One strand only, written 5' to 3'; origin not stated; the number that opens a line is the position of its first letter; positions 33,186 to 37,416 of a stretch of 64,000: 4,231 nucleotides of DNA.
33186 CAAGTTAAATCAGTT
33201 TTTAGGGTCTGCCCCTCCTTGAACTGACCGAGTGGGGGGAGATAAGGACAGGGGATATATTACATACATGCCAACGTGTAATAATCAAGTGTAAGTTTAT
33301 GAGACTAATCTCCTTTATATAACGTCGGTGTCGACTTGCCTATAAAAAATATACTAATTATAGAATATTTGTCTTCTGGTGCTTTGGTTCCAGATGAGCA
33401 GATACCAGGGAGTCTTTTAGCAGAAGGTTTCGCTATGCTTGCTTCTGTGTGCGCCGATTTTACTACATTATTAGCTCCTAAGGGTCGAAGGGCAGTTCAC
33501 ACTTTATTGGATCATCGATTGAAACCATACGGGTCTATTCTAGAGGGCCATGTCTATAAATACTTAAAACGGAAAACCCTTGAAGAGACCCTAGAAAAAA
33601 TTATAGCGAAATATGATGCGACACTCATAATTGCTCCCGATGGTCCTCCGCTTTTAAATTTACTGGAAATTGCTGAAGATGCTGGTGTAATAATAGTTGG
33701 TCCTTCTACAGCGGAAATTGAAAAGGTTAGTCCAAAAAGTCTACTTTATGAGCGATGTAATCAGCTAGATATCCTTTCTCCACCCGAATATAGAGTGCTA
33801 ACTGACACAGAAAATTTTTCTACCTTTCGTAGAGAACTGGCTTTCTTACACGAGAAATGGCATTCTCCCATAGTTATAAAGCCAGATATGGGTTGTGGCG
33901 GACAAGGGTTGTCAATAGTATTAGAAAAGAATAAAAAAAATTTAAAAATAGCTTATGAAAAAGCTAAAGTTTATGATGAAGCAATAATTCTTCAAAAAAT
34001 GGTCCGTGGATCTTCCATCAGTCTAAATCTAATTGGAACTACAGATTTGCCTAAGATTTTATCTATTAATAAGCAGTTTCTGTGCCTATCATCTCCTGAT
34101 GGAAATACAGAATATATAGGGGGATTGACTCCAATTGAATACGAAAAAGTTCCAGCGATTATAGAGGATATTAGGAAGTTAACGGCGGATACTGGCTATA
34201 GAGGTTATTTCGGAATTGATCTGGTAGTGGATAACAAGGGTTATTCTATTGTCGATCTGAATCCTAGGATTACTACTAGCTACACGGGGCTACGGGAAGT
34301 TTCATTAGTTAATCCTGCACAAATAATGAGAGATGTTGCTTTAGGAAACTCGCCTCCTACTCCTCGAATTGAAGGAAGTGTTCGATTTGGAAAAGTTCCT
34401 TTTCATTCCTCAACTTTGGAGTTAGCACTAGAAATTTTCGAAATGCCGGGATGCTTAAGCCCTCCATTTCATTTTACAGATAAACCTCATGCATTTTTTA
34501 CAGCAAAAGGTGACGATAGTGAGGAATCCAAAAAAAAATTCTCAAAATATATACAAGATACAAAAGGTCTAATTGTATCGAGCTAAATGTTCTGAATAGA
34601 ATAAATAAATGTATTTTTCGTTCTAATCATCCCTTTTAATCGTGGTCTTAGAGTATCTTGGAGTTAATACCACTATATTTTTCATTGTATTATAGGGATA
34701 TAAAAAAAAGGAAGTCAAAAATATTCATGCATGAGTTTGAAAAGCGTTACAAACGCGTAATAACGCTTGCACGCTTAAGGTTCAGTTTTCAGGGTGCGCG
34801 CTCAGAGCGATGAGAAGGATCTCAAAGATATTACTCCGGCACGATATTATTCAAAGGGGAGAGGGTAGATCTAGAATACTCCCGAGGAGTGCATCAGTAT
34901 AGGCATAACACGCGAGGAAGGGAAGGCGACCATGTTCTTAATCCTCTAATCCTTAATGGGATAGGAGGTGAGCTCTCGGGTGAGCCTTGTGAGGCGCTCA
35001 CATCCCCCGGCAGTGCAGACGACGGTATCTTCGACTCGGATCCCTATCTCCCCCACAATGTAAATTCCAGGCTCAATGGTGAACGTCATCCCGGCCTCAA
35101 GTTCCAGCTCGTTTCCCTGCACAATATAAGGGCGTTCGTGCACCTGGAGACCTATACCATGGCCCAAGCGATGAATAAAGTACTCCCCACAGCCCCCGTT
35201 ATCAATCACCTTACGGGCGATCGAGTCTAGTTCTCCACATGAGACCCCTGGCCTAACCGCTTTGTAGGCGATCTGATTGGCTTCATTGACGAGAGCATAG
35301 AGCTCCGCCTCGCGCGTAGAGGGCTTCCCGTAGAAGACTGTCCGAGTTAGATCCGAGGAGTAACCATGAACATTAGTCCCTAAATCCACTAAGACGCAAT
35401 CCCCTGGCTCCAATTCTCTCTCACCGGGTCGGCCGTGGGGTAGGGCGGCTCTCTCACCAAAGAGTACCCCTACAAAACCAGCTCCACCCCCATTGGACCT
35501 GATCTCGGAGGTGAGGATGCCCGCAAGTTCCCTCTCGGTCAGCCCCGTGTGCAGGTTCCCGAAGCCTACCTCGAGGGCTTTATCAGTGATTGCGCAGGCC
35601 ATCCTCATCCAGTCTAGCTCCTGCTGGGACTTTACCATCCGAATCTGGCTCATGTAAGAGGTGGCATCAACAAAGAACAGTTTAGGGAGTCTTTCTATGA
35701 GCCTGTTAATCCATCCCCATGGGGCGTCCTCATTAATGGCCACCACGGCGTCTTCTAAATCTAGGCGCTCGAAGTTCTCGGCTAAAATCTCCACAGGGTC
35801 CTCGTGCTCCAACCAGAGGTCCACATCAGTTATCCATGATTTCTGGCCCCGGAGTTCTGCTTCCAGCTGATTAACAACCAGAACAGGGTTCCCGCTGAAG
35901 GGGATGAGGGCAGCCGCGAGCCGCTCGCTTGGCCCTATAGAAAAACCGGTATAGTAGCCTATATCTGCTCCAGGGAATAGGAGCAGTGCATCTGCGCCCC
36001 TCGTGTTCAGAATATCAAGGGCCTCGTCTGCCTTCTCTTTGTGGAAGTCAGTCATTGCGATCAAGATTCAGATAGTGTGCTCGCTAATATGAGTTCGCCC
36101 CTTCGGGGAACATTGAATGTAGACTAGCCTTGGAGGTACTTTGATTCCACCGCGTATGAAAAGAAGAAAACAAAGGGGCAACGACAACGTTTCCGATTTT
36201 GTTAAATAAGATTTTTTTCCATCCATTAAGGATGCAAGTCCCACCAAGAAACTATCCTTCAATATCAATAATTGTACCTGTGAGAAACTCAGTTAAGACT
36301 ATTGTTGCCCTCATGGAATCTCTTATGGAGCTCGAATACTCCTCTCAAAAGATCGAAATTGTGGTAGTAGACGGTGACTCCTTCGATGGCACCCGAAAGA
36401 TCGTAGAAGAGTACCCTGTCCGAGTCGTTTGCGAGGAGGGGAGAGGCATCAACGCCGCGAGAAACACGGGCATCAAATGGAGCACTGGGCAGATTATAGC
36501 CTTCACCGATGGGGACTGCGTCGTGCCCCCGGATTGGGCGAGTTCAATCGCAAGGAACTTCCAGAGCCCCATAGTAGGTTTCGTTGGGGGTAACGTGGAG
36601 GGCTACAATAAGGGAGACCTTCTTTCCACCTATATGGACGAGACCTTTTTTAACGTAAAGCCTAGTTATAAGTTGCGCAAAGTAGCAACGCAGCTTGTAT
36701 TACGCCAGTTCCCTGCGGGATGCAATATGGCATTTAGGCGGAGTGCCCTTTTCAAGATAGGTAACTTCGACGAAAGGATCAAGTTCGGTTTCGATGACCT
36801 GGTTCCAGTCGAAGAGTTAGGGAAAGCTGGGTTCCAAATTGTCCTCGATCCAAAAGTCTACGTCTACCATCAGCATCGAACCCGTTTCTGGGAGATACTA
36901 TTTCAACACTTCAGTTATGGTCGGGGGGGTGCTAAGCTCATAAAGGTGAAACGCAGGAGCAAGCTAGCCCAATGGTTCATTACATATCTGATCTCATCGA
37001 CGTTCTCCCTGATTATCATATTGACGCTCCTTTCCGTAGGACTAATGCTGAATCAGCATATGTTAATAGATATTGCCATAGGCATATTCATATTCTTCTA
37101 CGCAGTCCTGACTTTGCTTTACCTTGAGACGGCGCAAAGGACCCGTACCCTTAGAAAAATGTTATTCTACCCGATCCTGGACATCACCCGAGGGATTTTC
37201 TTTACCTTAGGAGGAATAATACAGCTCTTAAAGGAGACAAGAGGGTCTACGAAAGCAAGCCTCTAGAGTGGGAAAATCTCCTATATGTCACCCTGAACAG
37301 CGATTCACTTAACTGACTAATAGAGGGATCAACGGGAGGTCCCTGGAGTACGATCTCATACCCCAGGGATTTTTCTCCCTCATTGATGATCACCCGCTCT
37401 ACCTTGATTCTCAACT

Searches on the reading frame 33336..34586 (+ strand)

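Call 9: search_protein_families(library=pfam, proteins=[window:33336-34586:+], max_evalue=0.00001)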
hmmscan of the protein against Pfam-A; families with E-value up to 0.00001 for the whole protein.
window:33336-34586:+ (416 aa): 1 family
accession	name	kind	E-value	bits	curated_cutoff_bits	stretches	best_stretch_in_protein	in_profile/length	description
PF02655.19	ATP-grasp_3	-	1.6e-27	97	23.2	1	176-315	31-160/160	ATP-grasp domain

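Call 62: search_protein_families(library=ncbifam, proteins=[window:33336-34586:+], max_evalue=0.01)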
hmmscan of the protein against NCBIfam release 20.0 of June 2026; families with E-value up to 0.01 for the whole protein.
window:33336-34586:+ (416 aa): 43 families (the best 25 are shown)
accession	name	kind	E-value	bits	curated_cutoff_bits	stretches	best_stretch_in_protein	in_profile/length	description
NF040722.1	MfnD_Meth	equivalog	3.8e-26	92.2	400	2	209-320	153-259/288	tyramine--L-glutamate ligase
TIGR01369.1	CPSaseII_lrg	equivalog_domain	4.9e-09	34.4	1027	1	93-338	629-867/1052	carbamoyl-phosphate synthase (glutamine-hydrolyzing) large subunit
NF000207.3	D_ala_D_ser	equivalog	4e-07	29.5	520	1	133-238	131-229/342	D-alanine--D-serine ligase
TIGR00768.1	rimK_fam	subfamily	1.1e-06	28.3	143.4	1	72-224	25-171/276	RimK family alpha-L-glutamate ligase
TIGR02068.2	cya_phycin_syn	equivalog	4.4e-06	25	850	1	166-230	238-301/862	cyanophycin synthetase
TIGR01235.1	pyruv_carbox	equivalog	4.8e-06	24.3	1114.45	1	112-343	94-324/1143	pyruvate carboxylase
NF009554.0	PRK12999.1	equivalog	5.5e-06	24.5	965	1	111-212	97-190/1147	pyruvate carboxylase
TIGR01205.1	D_ala_D_alaTIGR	subfamily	6.4e-06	25.4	245.65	1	147-246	119-215/318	D-alanine--D-alanine ligase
NF010623.0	PRK14016.1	subfamily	7.7e-06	24.3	877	1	172-233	245-305/871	cyanophycin synthetase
NF009406.0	PRK12767.1-5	equivalog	1.1e-05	24.7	271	1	113-330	93-289/327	carbamoyl phosphate synthase-like protein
NF002563.0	PRK02186.1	subfamily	1.3e-05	23.6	625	1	165-338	131-305/890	argininosuccinate lyase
NF003671.0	PRK05294.1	equivalog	2.9e-05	21.9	599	1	78-315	611-841/1058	carbamoyl-phosphate synthase large subunit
NF002378.0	PRK01372.1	subfamily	4.9e-05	22.2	243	1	149-241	115-197/305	D-alanine--D-alanine ligase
NF009404.0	PRK12767.1-3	equivalog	6.2e-05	22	316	1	114-317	92-289/344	carbamoyl phosphate synthase-like protein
NF011169.0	PRK14571.1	equivalog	6.7e-05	22.4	404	1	152-309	100-262/300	D-alanyl-alanine synthetase A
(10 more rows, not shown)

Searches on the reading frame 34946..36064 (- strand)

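Call 9: search_protein_families(library=pfam, proteins=[window:34946-36064:-], max_evalue=0.00001)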
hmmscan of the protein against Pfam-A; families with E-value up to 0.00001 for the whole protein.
window:34946-36064:- (372 aa): 2 families
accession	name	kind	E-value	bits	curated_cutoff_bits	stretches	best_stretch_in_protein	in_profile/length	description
PF00557.29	Peptidase_M24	-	5.8e-64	216.1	23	1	152-352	2-208/208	Metallopeptidase family M24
PF01321.24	Creatinase_N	-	2e-15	57.9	22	1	15-144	5-128/128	Creatinase/Prolidase N-terminal domain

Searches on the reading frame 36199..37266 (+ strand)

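Call 9: search_protein_families(library=pfam, proteins=[window:36199-37266:+], max_evalue=0.00001)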
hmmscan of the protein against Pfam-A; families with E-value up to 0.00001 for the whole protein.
window:36199-37266:+ (355 aa): 5 families
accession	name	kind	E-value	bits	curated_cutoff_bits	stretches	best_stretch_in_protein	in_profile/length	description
PF00535.33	Glycos_transf_2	-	3.7e-29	102.2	23.3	1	23-184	1-164/168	Glycosyl transferase family 2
PF13641.12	Glyco_tranf_2_3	-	4.2e-17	63.4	27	1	20-238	1-225/230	Glycosyltransferase like family 2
PF13632.12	Glyco_trans_2_3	-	1.5e-10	41.7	27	1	99-304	1-190/198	Glycosyl transferase family group 2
PF10111.15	Glyco_tranf_2_2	-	1.1e-08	35.3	27.3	1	23-201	1-193/276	Glycosyltransferase like family 2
PF13506.12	Glyco_transf_21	-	4.3e-07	30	21.7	1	96-237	30-168/174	Glycosyl transferase family 21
